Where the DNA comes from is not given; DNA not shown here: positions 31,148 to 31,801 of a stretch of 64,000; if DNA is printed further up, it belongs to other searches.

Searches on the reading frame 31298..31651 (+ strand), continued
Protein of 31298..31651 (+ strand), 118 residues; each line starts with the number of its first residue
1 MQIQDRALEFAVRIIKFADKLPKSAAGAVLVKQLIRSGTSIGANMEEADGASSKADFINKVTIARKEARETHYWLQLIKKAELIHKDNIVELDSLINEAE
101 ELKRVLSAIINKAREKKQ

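Call 101: get_annotated_region(hit=H6, flank=5000)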
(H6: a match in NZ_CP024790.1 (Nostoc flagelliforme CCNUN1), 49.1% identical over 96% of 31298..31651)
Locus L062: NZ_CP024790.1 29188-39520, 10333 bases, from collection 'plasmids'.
description: Nostoc flagelliforme CCNUN1 plasmid pNFSY05, complete sequence
organism: Nostoc flagelliforme CCNUN1 (NCBI taxid 2038116)
taxonomy: Bacteria; Cyanobacteriota; Cyanophyceae; Nostocales; Nostocaceae; Nostoc; Nostoc flagelliforme; Nostoc flagelliforme CCNUN1
host: -; source: cell culture,desert soil; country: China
typing (MOB-suite, as given by PLSDB): non-mobilizable; replicon rep_cluster_317
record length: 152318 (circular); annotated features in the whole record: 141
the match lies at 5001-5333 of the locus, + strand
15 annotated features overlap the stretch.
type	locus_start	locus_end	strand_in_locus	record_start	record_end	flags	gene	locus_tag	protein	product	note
CDS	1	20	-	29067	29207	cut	-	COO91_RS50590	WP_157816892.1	hypothetical protein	-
CDS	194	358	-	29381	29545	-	-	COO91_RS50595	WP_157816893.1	hypothetical protein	-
CDS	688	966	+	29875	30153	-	-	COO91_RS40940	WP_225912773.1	hypothetical protein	-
CDS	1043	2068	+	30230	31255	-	-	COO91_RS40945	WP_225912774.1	hypothetical protein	-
CDS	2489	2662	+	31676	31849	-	-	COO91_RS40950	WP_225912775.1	hypothetical protein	-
CDS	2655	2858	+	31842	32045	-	-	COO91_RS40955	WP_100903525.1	hypothetical protein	-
CDS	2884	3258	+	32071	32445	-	-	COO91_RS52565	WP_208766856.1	hypothetical protein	-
CDS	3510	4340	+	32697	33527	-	-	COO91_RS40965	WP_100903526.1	hypothetical protein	-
CDS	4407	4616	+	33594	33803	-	-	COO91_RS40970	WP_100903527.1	hypothetical protein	-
CDS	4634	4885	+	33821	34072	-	-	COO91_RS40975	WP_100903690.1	hypothetical protein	-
CDS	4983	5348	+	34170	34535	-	-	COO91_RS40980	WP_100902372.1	four helix bundle protein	-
CDS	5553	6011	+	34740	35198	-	-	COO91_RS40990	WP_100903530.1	DUF1392 domain-containing protein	-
CDS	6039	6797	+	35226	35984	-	-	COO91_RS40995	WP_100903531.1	hypothetical protein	-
CDS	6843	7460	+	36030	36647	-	-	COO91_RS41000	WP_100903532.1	alpha-ketoglutarate-dependent dioxygenase AlkB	-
CDS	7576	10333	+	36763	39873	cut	-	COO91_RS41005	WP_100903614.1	plasmid replication protein, CyRepA1 family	-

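Call 102: get_annotated_region(hit=H7, flank=5000)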
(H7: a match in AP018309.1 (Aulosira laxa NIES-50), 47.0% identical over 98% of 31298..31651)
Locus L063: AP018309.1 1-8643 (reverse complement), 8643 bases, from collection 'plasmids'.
description: Aulosira laxa NIES-50 plasmid plasmid2 DNA, complete genome
organism: Aulosira laxa NIES-50 (NCBI taxid 1541988)
taxonomy: Bacteria; Cyanobacteriota; Cyanophyceae; Nostocales; Fortieaceae; Aulosira; Aulosira laxa; Aulosira laxa NIES-50
host: -; source: -; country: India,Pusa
typing (MOB-suite, as given by PLSDB): conjugative; relaxase MOBF; mating-pair formation MPF_T
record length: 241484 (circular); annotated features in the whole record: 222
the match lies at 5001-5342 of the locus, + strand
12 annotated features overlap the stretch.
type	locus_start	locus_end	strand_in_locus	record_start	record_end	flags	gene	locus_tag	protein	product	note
CDS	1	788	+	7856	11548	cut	-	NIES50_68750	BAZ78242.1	hypothetical protein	-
CDS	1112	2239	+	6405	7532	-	-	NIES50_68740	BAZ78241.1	integrase-recombinase protein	-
CDS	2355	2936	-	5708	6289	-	-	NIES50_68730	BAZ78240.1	hypothetical protein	-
CDS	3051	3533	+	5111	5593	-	-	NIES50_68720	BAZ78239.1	hypothetical protein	-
CDS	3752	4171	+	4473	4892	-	-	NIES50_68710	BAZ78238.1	hypothetical protein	-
CDS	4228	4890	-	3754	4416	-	-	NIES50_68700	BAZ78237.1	hypothetical protein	-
CDS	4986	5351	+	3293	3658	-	-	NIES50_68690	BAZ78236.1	hypothetical protein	-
CDS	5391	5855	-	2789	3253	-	-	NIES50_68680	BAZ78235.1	hypothetical protein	-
CDS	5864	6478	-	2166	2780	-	-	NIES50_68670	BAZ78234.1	hypothetical protein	-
CDS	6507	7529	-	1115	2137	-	-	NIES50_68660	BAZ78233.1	integrase/recombinase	-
CDS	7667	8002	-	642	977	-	-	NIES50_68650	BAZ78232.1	fdxN element excision controlling factor protein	-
CDS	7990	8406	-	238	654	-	-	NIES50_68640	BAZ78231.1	XisH protein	-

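Call 103: get_annotated_region(hit=H8, flank=5000)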
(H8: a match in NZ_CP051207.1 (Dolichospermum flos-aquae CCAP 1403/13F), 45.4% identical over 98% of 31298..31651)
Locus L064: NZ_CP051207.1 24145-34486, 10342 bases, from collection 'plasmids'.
description: Dolichospermum flos-aquae CCAP 1403/13F plasmid pAfl69, complete sequence
organism: Dolichospermum flos-aquae CCAP 1403/13F (NCBI taxid 315271)
taxonomy: Bacteria; Cyanobacteriota; Cyanophyceae; Nostocales; Aphanizomenonaceae; Dolichospermum; Dolichospermum flos-aquae; Dolichospermum flos-aquae CCAP 1403/13F
host: -; source: cell culture,freshwater; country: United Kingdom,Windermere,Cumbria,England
typing (MOB-suite, as given by PLSDB): non-mobilizable; replicon rep_cluster_345
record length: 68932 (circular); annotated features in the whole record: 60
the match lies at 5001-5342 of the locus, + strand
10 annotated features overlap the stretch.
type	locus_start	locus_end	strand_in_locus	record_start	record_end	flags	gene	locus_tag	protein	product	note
CDS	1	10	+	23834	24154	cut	-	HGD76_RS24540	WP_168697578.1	hypothetical protein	-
CDS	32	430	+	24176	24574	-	-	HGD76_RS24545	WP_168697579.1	phage integrase N-terminal SAM-like domain-containing protein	GO:0015074 - DNA integration [Evidence IEA]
CDS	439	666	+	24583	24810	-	-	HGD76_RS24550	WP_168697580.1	hypothetical protein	-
CDS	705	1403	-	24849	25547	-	-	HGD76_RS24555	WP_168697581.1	class I SAM-dependent methyltransferase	-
CDS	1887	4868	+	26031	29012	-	-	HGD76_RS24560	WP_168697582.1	helicase-related protein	-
CDS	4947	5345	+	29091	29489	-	-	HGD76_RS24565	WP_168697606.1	four helix bundle protein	-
CDS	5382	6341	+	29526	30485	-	-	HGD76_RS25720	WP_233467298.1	hypothetical protein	-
CDS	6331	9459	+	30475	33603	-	-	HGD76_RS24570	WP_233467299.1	DNA methyltransferase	-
CDS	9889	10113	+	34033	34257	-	-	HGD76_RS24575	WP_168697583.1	hypothetical protein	-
CDS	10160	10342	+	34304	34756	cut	-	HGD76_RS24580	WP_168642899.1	type II toxin-antitoxin system VapC family toxin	-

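Call 104: get_annotated_region(hit=H12, flank=5000)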
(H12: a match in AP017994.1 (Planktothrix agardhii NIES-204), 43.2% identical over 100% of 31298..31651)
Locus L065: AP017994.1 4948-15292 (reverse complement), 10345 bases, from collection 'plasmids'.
description: Planktothrix agardhii NIES-204 plasmid plasmid3 DNA, complete sequence
organism: Planktothrix agardhii NIES-204 (NCBI taxid 282423)
taxonomy: Bacteria; Cyanobacteriota; Cyanophyceae; Oscillatoriales; Microcoleaceae; Planktothrix; Planktothrix agardhii; Planktothrix agardhii NIES-204
host: -; source: -; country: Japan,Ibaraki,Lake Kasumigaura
typing (MOB-suite, as given by PLSDB): non-mobilizable
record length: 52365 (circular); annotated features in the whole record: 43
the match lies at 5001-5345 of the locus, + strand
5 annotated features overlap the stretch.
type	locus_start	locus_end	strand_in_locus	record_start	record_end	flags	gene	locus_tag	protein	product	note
CDS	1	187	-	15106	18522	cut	-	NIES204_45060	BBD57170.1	hypothetical protein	-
CDS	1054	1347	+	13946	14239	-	-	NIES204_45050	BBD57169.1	HNH endonuclease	-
CDS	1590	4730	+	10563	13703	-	-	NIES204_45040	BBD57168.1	helicase domain protein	-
CDS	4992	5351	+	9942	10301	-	-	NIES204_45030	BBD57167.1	hypothetical protein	-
CDS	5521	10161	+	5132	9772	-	-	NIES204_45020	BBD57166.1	hypothetical protein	-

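Call 105: get_annotated_region(hit=H15, flank=5000)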
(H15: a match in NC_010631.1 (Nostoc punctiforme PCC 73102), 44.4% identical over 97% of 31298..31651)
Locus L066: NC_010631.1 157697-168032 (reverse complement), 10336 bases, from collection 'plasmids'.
description: Nostoc punctiforme PCC 73102 plasmid pNPUN01, complete sequence
organism: Nostoc punctiforme PCC 73102 (NCBI taxid 63737)
taxonomy: Bacteria; Cyanobacteriota; Cyanophyceae; Nostocales; Nostocaceae; Nostoc; Nostoc punctiforme; Nostoc punctiforme PCC 73102
host: -; source: -; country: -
typing (MOB-suite, as given by PLSDB): conjugative; replicon rep_cluster_317; relaxase MOBF; mating-pair formation MPF_T
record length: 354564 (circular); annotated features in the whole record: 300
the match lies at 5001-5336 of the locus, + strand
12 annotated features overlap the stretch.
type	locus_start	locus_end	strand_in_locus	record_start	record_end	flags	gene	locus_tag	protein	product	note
CDS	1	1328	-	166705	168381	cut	-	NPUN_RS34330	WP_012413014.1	ATP-binding protein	-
CDS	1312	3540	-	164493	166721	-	-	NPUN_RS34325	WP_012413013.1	Mu transposase C-terminal domain-containing protein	-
CDS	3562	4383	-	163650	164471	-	-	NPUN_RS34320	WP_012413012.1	heteromeric transposase endonuclease subunit TnsA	-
CDS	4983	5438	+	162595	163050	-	-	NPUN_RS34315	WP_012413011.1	four helix bundle protein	-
CDS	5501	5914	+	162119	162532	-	-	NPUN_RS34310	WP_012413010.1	element excision factor XisH family protein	-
CDS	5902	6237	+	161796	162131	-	-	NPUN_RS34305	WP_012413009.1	XisI protein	-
CDS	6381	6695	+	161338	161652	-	-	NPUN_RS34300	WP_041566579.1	hypothetical protein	-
CDS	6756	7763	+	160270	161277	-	-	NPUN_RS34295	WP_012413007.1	tyrosine-type recombinase/integrase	GO:0015074 - DNA integration [Evidence IEA]; GO:0006310 - DNA recombination [Evidence IEA]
CDS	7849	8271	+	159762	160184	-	-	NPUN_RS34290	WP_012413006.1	four helix bundle protein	-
CDS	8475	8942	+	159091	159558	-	-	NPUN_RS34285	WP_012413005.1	hypothetical protein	-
CDS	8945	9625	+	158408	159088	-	-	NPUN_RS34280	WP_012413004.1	hypothetical protein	-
CDS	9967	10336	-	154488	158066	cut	-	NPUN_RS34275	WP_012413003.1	CHAT domain-containing protein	-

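Call 106: get_annotated_region(hit=H19, flank=5000)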
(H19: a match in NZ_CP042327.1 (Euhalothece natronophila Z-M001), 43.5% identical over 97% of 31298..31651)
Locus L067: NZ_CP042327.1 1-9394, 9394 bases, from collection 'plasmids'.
description: Euhalothece natronophila Z-M001 plasmid pEu1, complete sequence
organism: Euhalothece natronophila Z-M001 (NCBI taxid 522448)
taxonomy: Bacteria; Cyanobacteriota; Cyanophyceae; Chroococcales; Halothecacae; Euhalothece; Euhalothece natronophila; Euhalothece natronophila Z-M001
host: -; source: cell culture,soda lake Magadi; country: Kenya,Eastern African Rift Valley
typing (MOB-suite, as given by PLSDB): non-mobilizable
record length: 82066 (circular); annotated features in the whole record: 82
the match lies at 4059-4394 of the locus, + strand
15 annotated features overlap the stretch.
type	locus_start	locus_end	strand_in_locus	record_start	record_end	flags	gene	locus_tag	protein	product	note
CDS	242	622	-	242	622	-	-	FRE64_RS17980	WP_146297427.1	hypothetical protein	-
CDS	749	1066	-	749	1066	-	-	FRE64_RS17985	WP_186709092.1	hypothetical protein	-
CDS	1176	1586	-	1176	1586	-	-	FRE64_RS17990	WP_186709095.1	hypothetical protein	-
CDS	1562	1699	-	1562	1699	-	-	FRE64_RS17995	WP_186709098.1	hypothetical protein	-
CDS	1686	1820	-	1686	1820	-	-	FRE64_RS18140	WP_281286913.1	hypothetical protein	-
CDS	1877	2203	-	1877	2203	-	-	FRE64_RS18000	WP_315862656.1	DEAD/DEAH box helicase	-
CDS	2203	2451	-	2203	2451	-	-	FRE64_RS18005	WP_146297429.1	hypothetical protein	-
CDS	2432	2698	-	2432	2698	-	-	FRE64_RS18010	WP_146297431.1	hypothetical protein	-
CDS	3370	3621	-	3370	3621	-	-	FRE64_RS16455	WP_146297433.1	UPF0175 family protein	-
CDS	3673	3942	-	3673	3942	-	-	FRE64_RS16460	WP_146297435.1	hypothetical protein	-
CDS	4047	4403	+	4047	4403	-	-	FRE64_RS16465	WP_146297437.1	four helix bundle protein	-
CDS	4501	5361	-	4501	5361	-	-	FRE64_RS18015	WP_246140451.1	hypothetical protein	-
CDS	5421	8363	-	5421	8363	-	-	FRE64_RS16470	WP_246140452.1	N-6 DNA methylase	GO:0006306 - DNA methylation [Evidence IEA]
CDS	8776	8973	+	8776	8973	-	-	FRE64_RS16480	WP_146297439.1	hypothetical protein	-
CDS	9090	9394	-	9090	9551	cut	-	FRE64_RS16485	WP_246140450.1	PIN domain-containing protein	-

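Call 107: get_annotated_region(hit=H20, flank=5000)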
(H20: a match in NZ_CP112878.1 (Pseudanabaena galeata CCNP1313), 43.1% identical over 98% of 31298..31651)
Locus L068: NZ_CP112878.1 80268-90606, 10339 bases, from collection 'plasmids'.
description: Pseudanabaena galeata CCNP1313 plasmid pPg_04, complete sequence
organism: Pseudanabaena galeata CCNP1313 (NCBI taxid 2602720)
taxonomy: Bacteria; Cyanobacteriota; Cyanophyceae; Pseudanabaenales; Pseudanabaenaceae; Pseudanabaena; Pseudanabaena galeata; Pseudanabaena galeata CCNP1313
host: -; source: -; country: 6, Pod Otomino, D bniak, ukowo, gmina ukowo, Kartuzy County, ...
typing (MOB-suite, as given by PLSDB): mobilizable; relaxase MOBP
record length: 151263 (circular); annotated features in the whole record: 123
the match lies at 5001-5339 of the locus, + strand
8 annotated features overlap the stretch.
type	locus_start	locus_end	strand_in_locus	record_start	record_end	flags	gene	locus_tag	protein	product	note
CDS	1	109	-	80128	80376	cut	-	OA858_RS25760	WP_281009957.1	helix-turn-helix domain-containing protein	-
CDS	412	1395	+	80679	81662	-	-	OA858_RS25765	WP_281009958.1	SDR family NAD(P)-dependent oxidoreductase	-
CDS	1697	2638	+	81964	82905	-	-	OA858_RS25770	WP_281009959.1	tyrosine-type recombinase/integrase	GO:0015074 - DNA integration [Evidence IEA]; GO:0006310 - DNA recombination [Evidence IEA]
CDS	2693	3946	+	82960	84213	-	csx2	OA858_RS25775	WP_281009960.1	TIGR02221 family CRISPR-associated protein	GO:0043571 - maintenance of CRISPR repeat elements [Evidence IEA]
CDS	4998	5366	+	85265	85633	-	-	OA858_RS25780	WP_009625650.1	four helix bundle protein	-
CDS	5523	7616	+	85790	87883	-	cas1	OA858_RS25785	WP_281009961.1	CRISPR-associated endonuclease Cas1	GO:0043571 - maintenance of CRISPR repeat elements [Evidence IEA]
CDS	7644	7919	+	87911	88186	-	cas2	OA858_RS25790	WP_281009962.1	CRISPR-associated endonuclease Cas2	GO:0043571 - maintenance of CRISPR repeat elements [Evidence IEA]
CDS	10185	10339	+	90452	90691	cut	-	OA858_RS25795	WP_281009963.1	hypothetical protein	-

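Call 108: get_annotated_region(hit=H23, flank=5000)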
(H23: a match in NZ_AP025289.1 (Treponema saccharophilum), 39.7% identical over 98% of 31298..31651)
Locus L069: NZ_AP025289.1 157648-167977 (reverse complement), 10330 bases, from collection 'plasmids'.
description: Treponema saccharophilum strain JCM 32279 plasmid pTS1, complete sequence
organism: Treponema saccharophilum (NCBI taxid 165)
taxonomy: Bacteria; Spirochaetota; Spirochaetia; Spirochaetales; Treponemataceae; Treponema; Treponema saccharophilum
host: -; source: -; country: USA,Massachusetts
typing (MOB-suite, as given by PLSDB): non-mobilizable
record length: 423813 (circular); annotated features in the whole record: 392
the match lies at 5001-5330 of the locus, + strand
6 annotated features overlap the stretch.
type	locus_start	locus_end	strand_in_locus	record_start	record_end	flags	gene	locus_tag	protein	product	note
CDS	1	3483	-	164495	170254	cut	-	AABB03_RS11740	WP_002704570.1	EAL domain-containing protein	-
CDS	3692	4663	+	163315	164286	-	-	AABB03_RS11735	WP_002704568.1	DMT family transporter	GO:0055085 - transmembrane transport [Evidence IEA]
CDS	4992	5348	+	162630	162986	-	-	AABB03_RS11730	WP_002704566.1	four helix bundle protein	-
CDS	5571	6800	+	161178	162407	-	-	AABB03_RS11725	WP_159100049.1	DUF4832 domain-containing protein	-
CDS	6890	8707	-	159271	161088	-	-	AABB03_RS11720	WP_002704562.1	GGDEF domain-containing phosphodiesterase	-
CDS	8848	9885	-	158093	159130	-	-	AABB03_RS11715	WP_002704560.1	HNH endonuclease domain-containing protein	-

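Call 109: get_annotated_region(hit=H25, flank=5000)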
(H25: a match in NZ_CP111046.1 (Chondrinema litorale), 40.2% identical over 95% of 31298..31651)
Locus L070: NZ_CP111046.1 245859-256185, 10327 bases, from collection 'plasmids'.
description: Chondrinema litorale strain WSW3-B12 plasmid unnamed4
organism: Chondrinema litorale (NCBI taxid 2994555)
taxonomy: Bacteria; Bacteroidota; Cytophagia; Cytophagales; Flammeovirgaceae; Chondrinema; Chondrinema litorale
host: -; source: Seaweed,red alga; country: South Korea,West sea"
typing (MOB-suite, as given by PLSDB): non-mobilizable
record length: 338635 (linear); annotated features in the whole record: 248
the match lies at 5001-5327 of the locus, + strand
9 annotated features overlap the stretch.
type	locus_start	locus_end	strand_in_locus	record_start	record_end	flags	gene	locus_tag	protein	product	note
CDS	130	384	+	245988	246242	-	-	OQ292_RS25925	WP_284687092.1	hypothetical protein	-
CDS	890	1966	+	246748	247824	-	-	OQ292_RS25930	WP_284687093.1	BF3164 family lipoprotein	-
CDS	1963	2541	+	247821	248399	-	-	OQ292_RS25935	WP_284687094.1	hypothetical protein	-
CDS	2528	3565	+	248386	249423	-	lepB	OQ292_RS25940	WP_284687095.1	signal peptidase I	GO:0009306 - protein secretion [Evidence IEA]; GO:0006465 - signal peptide processing [Evidence IEA]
CDS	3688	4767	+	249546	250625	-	-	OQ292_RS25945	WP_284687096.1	efflux RND transporter periplasmic adaptor subunit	GO:0006810 - transport [Evidence IEA]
CDS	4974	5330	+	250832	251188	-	-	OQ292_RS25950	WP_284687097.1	four helix bundle protein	-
CDS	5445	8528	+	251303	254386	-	-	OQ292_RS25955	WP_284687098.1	efflux RND transporter permease subunit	GO:0055085 - transmembrane transport [Evidence IEA]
CDS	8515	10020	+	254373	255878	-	-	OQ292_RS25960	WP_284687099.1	TolC family protein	GO:0055085 - transmembrane transport [Evidence IEA]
CDS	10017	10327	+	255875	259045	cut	-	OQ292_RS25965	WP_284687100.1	efflux RND transporter permease subunit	GO:0055085 - transmembrane transport [Evidence IEA]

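Call 110: get_annotated_region(hit=H26, flank=5000)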
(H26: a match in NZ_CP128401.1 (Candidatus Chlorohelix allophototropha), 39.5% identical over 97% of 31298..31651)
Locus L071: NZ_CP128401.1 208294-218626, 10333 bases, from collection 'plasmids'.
description: Candidatus Chlorohelix allophototropha isolate L227-S17 plasmid unnamed1, complete sequence
organism: Candidatus Chlorohelix allophototropha (NCBI taxid 3003348)
taxonomy: Bacteria; Chloroflexota; Chloroflexia; Candidatus Chloroheliales; Candidatus Chloroheliaceae; Candidatus Chlorohelix; Candidatus Chlorohelix allophototropha
host: -; source: Single colony of Candidatus Chlorohelix allophototropha from a non-axenic enrichment (subculture 19.9); ...; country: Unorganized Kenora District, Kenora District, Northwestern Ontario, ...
typing (MOB-suite, as given by PLSDB): non-mobilizable
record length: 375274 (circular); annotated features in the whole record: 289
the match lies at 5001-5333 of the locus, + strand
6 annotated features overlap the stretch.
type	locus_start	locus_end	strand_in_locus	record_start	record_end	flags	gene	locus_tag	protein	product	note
CDS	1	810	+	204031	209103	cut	-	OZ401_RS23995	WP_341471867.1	DEAD/DEAH box helicase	-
CDS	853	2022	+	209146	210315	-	-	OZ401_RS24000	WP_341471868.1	hypothetical protein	-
CDS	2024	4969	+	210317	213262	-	-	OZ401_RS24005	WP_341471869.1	helicase-related protein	-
CDS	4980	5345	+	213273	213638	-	-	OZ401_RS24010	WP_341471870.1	four helix bundle protein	-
CDS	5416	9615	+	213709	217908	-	-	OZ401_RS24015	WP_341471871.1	N-6 DNA methylase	GO:0006306 - DNA methylation [Evidence IEA]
CDS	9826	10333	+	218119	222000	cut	-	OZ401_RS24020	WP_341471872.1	EVE domain-containing protein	-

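Call 111: get_annotated_region(hit=H28, flank=5000)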
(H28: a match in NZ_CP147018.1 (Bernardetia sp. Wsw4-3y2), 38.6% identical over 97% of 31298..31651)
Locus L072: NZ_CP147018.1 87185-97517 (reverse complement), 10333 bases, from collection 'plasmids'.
description: Bernardetia sp. Wsw4-3y2 plasmid plasmd1, complete sequence
organism: Bernardetia sp. Wsw4-3y2 (NCBI taxid 3127471)
taxonomy: Bacteria; Bacteroidota; Cytophagia; Cytophagales; Bernardetiaceae; Bernardetia; Bernardetia sp. Wsw4-3y2
host: -; source: Red alga,Red algae; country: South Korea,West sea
typing (MOB-suite, as given by PLSDB): non-mobilizable
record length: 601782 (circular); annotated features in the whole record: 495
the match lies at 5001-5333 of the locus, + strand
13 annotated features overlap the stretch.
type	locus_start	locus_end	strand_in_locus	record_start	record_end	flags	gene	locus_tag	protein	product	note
CDS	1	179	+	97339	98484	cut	-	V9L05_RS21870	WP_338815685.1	methionine aminotransferase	-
CDS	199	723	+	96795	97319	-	-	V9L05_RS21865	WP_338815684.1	hypothetical protein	-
CDS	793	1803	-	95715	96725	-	-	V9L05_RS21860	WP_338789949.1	IS110 family transposase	-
CDS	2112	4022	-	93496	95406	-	-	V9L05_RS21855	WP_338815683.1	hypothetical protein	-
CDS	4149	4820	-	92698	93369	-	-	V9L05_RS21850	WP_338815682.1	O-methyltransferase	GO:0032259 - methylation [Evidence IEA]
CDS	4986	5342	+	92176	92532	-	-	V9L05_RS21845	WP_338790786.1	four helix bundle protein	-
CDS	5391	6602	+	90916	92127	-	recF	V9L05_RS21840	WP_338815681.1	DNA replication and repair protein RecF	GO:0006310 - DNA recombination [Evidence IEA]; GO:0006281 - DNA repair [Evidence IEA]; GO:0006260 - DNA replication ...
CDS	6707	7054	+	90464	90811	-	-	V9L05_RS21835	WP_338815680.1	hypothetical protein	-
CDS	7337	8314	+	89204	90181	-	-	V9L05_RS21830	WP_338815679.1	radical SAM protein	-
CDS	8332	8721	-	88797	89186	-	-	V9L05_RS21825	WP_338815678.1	response regulator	GO:0000160 - phosphorelay signal transduction system [Evidence IEA]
CDS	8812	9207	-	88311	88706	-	-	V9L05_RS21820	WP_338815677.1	response regulator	GO:0000160 - phosphorelay signal transduction system [Evidence IEA]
CDS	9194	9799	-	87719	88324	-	-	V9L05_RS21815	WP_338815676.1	ATP-binding protein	-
CDS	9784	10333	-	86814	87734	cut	-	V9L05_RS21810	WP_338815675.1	PAS domain S-box protein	-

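Call 118: search_protein_families(library=ncbifam, proteins=[window:31298-31651:+])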
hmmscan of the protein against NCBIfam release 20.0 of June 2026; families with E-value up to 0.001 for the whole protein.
window:31298-31651:+ (118 aa): 3 families
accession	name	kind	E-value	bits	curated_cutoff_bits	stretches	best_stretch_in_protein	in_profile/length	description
TIGR02436.1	TIGR02436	subfamily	4.2e-30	104.2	24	1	3-113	1-108/109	four helix bundle protein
NF008911.0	PRK12275.1-2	subfamily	6.6e-12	46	137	1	2-115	8-117/118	hypothetical protein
NF008912.0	PRK12275.1-6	subfamily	7.7e-08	32.4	124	1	4-116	9-114/117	hypothetical protein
